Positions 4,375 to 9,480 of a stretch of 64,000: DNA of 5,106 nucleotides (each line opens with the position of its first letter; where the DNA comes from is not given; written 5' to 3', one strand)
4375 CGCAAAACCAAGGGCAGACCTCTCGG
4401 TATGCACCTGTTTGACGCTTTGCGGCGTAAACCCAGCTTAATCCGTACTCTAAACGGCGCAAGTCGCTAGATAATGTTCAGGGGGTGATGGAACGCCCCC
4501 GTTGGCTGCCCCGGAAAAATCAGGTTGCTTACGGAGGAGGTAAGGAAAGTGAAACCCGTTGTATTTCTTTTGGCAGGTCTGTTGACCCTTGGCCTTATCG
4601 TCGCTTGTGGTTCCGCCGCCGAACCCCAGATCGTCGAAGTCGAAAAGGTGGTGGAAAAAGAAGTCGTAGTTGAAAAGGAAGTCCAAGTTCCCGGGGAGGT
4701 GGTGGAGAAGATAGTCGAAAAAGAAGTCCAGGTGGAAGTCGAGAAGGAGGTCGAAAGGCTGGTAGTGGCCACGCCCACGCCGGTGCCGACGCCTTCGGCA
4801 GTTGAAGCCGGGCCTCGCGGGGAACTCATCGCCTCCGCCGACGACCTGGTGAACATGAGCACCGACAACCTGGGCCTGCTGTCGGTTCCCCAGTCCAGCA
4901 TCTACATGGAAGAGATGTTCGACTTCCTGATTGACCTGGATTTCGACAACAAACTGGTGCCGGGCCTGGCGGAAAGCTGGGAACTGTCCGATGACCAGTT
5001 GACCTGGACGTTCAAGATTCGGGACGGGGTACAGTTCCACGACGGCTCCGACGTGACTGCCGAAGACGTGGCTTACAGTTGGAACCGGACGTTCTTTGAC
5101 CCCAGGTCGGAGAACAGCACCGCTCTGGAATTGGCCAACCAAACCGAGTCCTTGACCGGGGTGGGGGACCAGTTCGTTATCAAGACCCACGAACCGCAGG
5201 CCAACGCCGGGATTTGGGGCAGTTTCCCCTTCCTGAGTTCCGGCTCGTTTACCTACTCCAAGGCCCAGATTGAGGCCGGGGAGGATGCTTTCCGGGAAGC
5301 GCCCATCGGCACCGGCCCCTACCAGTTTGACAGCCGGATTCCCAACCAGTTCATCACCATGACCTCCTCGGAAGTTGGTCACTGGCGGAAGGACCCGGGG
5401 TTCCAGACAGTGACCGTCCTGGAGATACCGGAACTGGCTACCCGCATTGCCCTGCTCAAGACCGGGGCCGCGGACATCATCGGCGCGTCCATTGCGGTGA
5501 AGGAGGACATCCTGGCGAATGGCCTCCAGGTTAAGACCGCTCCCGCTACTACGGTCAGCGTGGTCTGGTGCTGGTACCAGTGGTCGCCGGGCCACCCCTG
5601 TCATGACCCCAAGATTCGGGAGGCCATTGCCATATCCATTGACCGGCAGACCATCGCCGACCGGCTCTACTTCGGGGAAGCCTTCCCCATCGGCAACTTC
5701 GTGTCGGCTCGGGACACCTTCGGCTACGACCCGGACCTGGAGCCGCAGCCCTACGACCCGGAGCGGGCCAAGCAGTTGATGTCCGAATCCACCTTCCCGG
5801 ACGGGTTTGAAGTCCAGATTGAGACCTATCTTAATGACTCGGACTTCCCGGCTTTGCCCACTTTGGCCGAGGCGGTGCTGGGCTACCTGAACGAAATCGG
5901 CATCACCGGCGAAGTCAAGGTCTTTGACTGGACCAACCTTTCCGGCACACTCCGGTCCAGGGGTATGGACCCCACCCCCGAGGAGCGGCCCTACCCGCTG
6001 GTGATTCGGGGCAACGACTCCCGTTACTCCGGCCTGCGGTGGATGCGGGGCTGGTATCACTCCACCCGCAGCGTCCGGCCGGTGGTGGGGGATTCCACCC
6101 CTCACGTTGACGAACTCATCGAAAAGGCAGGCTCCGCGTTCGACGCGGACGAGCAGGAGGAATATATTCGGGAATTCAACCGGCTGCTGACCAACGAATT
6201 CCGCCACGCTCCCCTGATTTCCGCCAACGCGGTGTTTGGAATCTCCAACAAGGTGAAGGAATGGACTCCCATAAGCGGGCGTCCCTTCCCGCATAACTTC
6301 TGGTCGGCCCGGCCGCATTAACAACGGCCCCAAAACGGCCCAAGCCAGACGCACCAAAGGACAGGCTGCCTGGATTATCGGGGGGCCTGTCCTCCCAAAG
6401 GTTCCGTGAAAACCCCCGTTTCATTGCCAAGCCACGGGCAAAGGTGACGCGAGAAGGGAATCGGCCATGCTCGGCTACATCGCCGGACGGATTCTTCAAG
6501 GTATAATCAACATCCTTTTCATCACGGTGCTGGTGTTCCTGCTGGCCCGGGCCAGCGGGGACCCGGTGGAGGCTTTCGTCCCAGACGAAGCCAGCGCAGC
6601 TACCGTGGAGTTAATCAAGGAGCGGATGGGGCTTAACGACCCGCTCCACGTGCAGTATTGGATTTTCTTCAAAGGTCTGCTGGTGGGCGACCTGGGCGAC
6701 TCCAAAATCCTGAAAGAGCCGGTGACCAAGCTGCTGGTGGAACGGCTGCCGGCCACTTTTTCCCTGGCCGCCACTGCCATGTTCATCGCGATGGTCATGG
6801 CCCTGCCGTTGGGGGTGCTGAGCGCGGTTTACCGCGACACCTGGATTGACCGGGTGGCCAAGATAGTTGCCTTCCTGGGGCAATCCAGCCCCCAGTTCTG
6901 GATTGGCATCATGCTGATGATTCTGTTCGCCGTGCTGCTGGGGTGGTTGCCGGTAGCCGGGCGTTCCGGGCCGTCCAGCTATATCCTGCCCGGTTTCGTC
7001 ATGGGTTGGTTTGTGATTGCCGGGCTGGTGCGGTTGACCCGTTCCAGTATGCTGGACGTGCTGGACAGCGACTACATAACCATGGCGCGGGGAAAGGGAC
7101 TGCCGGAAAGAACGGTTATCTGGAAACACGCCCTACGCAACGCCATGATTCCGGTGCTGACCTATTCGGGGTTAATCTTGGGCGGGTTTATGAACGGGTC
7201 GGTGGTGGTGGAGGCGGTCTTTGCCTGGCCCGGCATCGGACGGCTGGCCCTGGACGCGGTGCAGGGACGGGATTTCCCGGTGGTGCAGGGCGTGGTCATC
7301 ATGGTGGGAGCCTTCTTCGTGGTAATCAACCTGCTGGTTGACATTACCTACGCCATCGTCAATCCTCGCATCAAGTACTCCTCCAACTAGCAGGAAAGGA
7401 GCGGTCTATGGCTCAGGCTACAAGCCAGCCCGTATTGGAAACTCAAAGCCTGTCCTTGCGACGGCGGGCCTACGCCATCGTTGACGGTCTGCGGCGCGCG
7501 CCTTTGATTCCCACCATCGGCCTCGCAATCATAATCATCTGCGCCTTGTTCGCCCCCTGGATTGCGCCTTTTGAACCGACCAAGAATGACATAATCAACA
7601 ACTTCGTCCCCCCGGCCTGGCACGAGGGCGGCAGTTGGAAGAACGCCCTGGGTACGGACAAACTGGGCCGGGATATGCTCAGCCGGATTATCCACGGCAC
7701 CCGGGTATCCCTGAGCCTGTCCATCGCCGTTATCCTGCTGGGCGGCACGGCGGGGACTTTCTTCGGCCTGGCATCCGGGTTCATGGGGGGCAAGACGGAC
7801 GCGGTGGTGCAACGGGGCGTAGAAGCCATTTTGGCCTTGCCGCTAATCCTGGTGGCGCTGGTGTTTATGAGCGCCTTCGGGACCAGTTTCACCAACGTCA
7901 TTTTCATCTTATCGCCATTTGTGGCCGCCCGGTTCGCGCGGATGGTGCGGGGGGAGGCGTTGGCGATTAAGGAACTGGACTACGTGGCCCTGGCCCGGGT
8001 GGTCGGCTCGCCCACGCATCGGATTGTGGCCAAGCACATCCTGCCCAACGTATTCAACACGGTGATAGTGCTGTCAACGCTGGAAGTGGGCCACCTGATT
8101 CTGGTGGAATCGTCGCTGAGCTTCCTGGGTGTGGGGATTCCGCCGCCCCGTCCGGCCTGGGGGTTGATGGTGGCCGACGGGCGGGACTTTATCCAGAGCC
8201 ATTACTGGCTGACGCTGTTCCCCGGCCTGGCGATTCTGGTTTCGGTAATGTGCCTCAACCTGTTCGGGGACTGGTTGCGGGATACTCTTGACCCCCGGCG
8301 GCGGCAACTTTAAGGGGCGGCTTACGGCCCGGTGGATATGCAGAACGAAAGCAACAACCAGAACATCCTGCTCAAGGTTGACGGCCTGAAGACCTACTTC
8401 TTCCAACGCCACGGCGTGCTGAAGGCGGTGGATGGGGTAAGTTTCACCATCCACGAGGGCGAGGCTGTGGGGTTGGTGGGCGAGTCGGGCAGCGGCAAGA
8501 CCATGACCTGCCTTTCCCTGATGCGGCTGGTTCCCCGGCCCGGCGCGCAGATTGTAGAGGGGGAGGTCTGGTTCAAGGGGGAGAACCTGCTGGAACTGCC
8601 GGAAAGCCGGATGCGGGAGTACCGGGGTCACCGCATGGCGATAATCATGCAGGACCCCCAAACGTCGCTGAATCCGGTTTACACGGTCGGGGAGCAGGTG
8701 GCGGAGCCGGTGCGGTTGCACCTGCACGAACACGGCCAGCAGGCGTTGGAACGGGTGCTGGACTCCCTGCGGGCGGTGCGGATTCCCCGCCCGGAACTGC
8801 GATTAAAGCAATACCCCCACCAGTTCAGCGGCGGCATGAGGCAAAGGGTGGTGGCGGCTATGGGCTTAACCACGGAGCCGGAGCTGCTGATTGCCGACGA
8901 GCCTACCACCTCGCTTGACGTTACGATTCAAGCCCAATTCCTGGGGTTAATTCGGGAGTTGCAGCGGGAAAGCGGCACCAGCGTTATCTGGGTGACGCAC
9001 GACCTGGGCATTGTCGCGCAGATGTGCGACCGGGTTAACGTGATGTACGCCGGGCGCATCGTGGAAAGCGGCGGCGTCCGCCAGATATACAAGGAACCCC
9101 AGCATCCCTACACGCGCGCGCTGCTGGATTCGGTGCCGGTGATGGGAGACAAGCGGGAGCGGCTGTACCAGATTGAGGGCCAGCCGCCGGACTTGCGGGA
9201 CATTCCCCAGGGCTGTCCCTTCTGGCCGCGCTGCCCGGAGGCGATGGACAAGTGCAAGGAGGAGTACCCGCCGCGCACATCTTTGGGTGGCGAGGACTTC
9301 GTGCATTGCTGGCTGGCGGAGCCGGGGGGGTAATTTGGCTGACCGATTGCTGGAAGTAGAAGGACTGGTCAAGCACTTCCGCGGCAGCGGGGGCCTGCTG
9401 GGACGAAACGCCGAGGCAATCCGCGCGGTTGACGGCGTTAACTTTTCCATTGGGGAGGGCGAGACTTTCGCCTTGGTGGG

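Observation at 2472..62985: Three hairpin-repeat families fill the intergenic DNA, almost all in one orientation regardless of gene strand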

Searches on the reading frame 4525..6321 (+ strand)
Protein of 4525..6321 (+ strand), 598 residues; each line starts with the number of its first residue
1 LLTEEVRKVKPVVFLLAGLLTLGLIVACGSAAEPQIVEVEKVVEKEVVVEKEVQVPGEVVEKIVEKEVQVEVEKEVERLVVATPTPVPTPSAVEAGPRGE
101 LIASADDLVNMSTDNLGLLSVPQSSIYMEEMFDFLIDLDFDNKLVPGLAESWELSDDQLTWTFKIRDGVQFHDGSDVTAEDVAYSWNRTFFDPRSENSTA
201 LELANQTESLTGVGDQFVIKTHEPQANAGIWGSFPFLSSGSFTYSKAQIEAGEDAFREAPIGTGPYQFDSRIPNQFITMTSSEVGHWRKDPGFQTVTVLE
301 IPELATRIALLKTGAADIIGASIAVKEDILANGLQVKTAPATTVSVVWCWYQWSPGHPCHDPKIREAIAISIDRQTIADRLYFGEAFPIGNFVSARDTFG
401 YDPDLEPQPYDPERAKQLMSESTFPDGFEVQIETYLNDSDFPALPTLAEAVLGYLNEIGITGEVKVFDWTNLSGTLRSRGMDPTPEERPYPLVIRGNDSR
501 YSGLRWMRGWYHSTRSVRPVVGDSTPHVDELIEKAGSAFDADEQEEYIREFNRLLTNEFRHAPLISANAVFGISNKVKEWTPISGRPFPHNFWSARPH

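Call 11: search_protein_families(library=ncbifam, proteins=[window:4525-6321:+])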
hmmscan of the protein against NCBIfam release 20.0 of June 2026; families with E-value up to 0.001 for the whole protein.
window:4525-6321:+ (598 aa): 11 families
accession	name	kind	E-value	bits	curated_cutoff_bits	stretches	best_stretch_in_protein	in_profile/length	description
NF045468.1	Opp5A_nikA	equivalog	4.8e-34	117.7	600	1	135-426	48-320/488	nickel ABC transporter substrate-binding protein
TIGR02294.1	nickel_nikA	equivalog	1.7e-28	99.5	393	1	125-423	28-326/501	nickel ABC transporter substrate-binding protein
NF011942.0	PRK15413.1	equivalog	1.2e-27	96.8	594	1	131-468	58-384/512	glutathione ABC transporter substrate-binding protein GsiB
NF045467.1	Opp4A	equivalog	2.7e-26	91.9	650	2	253-426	200-382/556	oligopeptide ABC transporter substrate-binding protein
NF011689.0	PRK15109.1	equivalog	6.1e-23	81.3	560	1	130-423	64-372/547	ABC transporter substrate-binding protein SapA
TIGR04028.1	SBP_KPN_01854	hypoth_equivalog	3.5e-21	75.3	468.5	1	143-426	43-333/509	TIGR04028 family ABC transporter substrate-binding protein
NF043070.1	DppA_dipep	equivalog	8.7e-21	74.1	1005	1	142-471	72-416/535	dipeptide ABC transporter periplasmic-binding protein DppA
NF047575.1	opine_bind_CntA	exception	1.8e-17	63.1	800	1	141-424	74-360/535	staphylopine-dependent metal ABC transporter substrate-binding lipoprotein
NF011684.0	PRK15104.1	equivalog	8e-16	57.8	947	1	92-197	32-133/543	oligopeptide ABC transporter substrate-binding protein OppA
NF007287.0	PRK09755.1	equivalog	1.9e-09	36.9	1098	1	130-204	62-135/535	ABC transporter substrate-binding protein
NF010149.0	PRK13626.1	equivalog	0.00015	20.6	476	1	131-275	150-280/552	HTH-type transcriptional regulator SgrR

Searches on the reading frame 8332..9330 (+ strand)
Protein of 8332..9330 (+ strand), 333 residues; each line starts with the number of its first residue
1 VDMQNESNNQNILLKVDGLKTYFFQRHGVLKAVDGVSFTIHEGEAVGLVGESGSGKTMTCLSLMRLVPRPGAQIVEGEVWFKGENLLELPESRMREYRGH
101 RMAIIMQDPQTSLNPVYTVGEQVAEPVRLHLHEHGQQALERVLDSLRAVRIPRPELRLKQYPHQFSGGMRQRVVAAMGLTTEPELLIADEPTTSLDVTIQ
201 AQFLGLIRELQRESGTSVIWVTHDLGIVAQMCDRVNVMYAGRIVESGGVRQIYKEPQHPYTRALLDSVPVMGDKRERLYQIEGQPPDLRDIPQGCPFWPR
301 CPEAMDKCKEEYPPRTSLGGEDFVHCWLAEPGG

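Call 46: find_homologous_proteins(query=window:8332-9330:+, max_evalue=1e-60)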
Query window:8332-9330:+ (333 aa): 7993 proteins with E <= 1e-60 among 8000 candidates; the best 120 are listed.
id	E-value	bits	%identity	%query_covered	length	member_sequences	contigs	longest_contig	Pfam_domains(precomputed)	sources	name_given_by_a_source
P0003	4.1e-205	699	92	100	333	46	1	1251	PF00005.34,PF08352.18,PF13304.13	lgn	-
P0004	1.5e-201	687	91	99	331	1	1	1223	PF00005.34,PF08352.18,PF13304.13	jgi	jgi:oligopeptide/dipeptide ABC transporter ATP-binding protein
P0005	6.3e-200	682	90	99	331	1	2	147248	PF00005.34,PF08352.18,PF13304.13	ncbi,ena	-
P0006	4.1e-199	679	93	95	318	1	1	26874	PF00005.34,PF08352.18,PF13304.13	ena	-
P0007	2.7e-198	676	93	95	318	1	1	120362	PF00005.34,PF08352.18,PF13304.13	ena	-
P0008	1.0e-191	655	85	99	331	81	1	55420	PF00005.34,PF08352.18,PF13304.13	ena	-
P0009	4.1e-188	643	84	98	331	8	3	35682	PF00005.34,PF08352.18,PF13304.13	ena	-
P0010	6.4e-188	642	84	98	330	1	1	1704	PF00005.34,PF08352.18,PF13304.13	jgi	jgi:oligopeptide transport system ATP-binding protein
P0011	4.3e-187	639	85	96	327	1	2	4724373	PF00005.34,PF08352.18,PF13304.13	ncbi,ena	-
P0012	7.7e-187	639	84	98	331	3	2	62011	PF00005.34,PF08352.18,PF13304.13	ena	-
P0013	1.1e-186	638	85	96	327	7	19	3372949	PF00005.34,PF08352.18,PF13304.13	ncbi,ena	-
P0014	2.3e-184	630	81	98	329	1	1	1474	PF00005.34,PF08352.18,PF13304.13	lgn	-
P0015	1.1e-183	628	82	98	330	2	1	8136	PF00005.34,PF08352.18,PF13304.13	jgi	jgi:oligopeptide/dipeptide ABC transporter ATP-binding protein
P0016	7.1e-183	626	83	97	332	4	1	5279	PF00005.34,PF08352.18,PF13304.13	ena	-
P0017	8.2e-183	625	82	98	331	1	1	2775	PF00005.34,PF08352.18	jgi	jgi:oligopeptide/dipeptide ABC transporter ATP-binding protein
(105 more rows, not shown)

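Call 47: find_encoding_contigs(protein=P0005, flank=10000, max_places=4)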
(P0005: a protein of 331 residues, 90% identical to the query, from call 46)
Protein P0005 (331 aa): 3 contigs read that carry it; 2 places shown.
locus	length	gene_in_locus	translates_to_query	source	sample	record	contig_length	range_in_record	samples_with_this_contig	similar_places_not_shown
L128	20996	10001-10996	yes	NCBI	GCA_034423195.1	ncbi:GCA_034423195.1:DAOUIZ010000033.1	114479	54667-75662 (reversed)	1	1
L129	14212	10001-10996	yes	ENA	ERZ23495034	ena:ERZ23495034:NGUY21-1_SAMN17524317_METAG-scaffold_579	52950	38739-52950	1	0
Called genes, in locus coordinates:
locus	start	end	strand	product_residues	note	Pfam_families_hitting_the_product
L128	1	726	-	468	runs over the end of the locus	PF08811:DUF1800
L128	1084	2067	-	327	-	PF02393:US22 (faint), PF13449:Phytase-like (faint), PF06739:SBBP (faint), PF08450:SGL, PF24684:Vgb_lyase (faint), PF25021:TEN_NHL (faint), PF17170:DUF5128 (weak), PF01436:NHL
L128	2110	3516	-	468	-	PF08811:DUF1800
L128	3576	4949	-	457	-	PF03972:MmgE_PrpD_N, PF19305:MmgE_PrpD_C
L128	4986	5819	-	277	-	PF04909:Amidohydro_2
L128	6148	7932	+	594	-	PF00496:SBP_bac_5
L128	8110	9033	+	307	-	PF19300:BPD_transp_1_N, PF00528:BPD_transp_1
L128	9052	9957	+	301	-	PF12911:OppC_N (weak), PF00528:BPD_transp_1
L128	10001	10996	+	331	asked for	PF00005:ABC_tran, PF13304:AAA_21 (weak), PF08352:oligo_HPY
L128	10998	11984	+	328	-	PF00005:ABC_tran, PF13304:AAA_21 (weak), PF08352:oligo_HPY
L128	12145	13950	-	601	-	PF01019:G_glu_transpept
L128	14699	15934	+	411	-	PF01546:Peptidase_M20, PF07687:M20_dimer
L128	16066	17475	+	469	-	PF08811:DUF1800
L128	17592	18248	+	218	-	PF05685:Uma2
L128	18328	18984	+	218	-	PF05685:Uma2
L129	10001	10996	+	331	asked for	PF00005:ABC_tran, PF13304:AAA_21 (weak), PF08352:oligo_HPY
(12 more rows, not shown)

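Call 48: find_encoding_contigs(protein=P0011, flank=10000, max_places=4)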
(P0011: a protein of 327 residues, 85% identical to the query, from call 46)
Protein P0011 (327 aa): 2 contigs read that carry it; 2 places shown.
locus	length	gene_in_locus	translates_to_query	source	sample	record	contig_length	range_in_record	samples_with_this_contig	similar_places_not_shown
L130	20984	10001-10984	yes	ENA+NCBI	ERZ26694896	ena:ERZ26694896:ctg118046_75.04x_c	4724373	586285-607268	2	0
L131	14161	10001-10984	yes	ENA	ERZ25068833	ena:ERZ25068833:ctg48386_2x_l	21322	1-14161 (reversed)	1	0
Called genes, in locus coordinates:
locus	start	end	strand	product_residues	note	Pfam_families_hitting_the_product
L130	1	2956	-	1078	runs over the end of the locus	PF07517:SecA_DEAD, PF01043:SecA_PP_bind, PF21090:P-loop_SecA, PF07516:SecA_SW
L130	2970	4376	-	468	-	-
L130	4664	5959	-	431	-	PF05977:MFS_3, PF07690:MFS_1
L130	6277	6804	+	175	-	PF00496:SBP_bac_5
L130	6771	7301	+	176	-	PF00496:SBP_bac_5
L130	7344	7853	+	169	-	-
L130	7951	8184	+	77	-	PF19300:BPD_transp_1_N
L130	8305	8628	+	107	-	PF00528:BPD_transp_1 (weak)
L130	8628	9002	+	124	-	PF00528:BPD_transp_1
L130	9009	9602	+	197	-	PF00528:BPD_transp_1 (weak)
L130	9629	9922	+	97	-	PF00528:BPD_transp_1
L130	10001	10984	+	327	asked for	PF00005:ABC_tran, PF13304:AAA_21 (faint), PF08352:oligo_HPY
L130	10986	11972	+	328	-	PF00005:ABC_tran, PF13304:AAA_21 (weak), PF08352:oligo_HPY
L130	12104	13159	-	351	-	PF24684:Vgb_lyase (weak), PF25021:TEN_NHL (faint), PF06739:SBBP (faint), PF08450:SGL (faint), PF17170:DUF5128 (weak), PF01436:NHL, PF17170:DUF5128 (weak), PF01436:NHL (weak)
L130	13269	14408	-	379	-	PF07394:DUF1501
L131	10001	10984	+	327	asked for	PF00005:ABC_tran, PF13304:AAA_21 (faint), PF08352:oligo_HPY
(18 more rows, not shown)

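Call 50: find_encoding_contigs(protein=P0007, flank=10000, max_places=3)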
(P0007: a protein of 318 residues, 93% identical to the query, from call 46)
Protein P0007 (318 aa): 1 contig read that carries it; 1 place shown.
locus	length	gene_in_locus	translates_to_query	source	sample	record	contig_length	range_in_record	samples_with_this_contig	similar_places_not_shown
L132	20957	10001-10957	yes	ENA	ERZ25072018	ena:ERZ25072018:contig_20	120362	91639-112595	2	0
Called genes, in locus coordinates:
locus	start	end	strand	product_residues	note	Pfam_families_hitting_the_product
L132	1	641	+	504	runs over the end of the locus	PF13541:ChlI, PF00158:Sigma54_activat (faint), PF01078:Mg_chelatase, PF07728:AAA_5 (faint), PF13335:Mg_chelatase_C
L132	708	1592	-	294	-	PF12911:OppC_N (faint), PF00528:BPD_transp_1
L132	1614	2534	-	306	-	PF19300:BPD_transp_1_N (weak), PF00528:BPD_transp_1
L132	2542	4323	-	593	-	PF00496:SBP_bac_5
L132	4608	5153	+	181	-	PF11290:DUF3090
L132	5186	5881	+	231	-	-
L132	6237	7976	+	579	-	-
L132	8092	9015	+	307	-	PF19300:BPD_transp_1_N, PF00528:BPD_transp_1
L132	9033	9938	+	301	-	PF12911:OppC_N (weak), PF00528:BPD_transp_1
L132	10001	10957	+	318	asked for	PF00005:ABC_tran, PF13304:AAA_21 (weak), PF08352:oligo_HPY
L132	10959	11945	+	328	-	PF00005:ABC_tran, PF13304:AAA_21 (weak), PF08352:oligo_HPY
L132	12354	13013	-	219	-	PF00702:Hydrolase, PF12710:HAD (weak), PF13419:HAD_2, PF13242:Hydrolase_like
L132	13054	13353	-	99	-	PF03459:TOBE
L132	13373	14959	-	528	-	PF00005:ABC_tran, PF13304:AAA_21 (weak)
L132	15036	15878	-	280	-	PF13531:SBP_bac_11, PF01547:SBP_bac_1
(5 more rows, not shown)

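Call 54: find_encoding_contigs(protein=P0013, flank=10000, max_places=10)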
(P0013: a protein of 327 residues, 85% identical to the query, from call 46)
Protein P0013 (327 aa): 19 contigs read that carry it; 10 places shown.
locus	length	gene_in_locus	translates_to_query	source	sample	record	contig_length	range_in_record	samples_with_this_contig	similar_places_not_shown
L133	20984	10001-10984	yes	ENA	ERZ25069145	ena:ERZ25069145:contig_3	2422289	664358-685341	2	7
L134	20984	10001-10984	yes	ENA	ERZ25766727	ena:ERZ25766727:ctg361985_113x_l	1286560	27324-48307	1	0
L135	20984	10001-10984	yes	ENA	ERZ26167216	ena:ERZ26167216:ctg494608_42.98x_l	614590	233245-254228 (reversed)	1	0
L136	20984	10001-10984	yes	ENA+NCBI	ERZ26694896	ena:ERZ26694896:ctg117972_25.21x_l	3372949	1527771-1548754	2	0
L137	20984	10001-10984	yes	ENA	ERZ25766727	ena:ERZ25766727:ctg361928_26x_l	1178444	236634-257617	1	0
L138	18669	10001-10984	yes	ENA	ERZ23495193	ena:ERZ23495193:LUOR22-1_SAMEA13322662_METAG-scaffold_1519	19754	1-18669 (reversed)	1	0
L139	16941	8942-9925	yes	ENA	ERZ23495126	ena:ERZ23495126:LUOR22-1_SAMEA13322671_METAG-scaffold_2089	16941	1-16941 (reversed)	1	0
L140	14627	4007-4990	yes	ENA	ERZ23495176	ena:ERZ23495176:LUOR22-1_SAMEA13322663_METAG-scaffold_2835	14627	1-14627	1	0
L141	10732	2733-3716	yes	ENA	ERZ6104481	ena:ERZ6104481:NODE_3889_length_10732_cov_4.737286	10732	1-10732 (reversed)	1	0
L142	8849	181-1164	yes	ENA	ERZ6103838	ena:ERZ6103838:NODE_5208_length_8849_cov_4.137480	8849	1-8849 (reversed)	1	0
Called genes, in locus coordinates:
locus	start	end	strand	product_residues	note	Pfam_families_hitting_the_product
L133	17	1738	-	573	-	PF01019:G_glu_transpept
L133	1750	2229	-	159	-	-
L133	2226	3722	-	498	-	PF13175:AAA_15, PF13304:AAA_21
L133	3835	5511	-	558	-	PF02776:TPP_enzyme_N, PF00205:TPP_enzyme_M, PF02775:TPP_enzyme_C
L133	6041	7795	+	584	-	PF00496:SBP_bac_5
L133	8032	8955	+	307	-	PF19300:BPD_transp_1_N, PF00528:BPD_transp_1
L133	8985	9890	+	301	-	PF12911:OppC_N (weak), PF00528:BPD_transp_1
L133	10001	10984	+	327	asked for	PF00005:ABC_tran, PF13304:AAA_21 (weak), PF08352:oligo_HPY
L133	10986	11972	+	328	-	PF00005:ABC_tran, PF02463:SMC_N (faint), PF13304:AAA_21 (weak), PF08352:oligo_HPY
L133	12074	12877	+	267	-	-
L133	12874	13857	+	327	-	PF10923:BrxC_BrxD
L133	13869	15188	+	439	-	PF10923:BrxC_BrxD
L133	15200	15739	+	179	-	-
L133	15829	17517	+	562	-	PF00176:SNF2-rel_dom, PF00270:DEAD (weak), PF04851:ResIII, PF00271:Helicase_C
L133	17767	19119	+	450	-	PF03972:MmgE_PrpD_N, PF19305:MmgE_PrpD_C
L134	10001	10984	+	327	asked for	PF00005:ABC_tran, PF13304:AAA_21 (weak), PF08352:oligo_HPY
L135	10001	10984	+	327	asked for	PF00005:ABC_tran, PF13304:AAA_21 (weak), PF08352:oligo_HPY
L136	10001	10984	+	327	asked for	PF00005:ABC_tran, PF13304:AAA_21 (weak), PF08352:oligo_HPY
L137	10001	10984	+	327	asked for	PF00005:ABC_tran, PF13304:AAA_21 (weak), PF08352:oligo_HPY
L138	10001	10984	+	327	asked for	PF00005:ABC_tran, PF13304:AAA_21 (weak), PF08352:oligo_HPY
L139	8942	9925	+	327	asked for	PF00005:ABC_tran, PF13304:AAA_21 (weak), PF08352:oligo_HPY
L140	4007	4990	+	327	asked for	PF00005:ABC_tran, PF13304:AAA_21 (weak), PF08352:oligo_HPY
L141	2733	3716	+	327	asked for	PF00005:ABC_tran, PF13304:AAA_21 (weak), PF08352:oligo_HPY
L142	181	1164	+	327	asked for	PF00005:ABC_tran, PF13304:AAA_21 (weak), PF08352:oligo_HPY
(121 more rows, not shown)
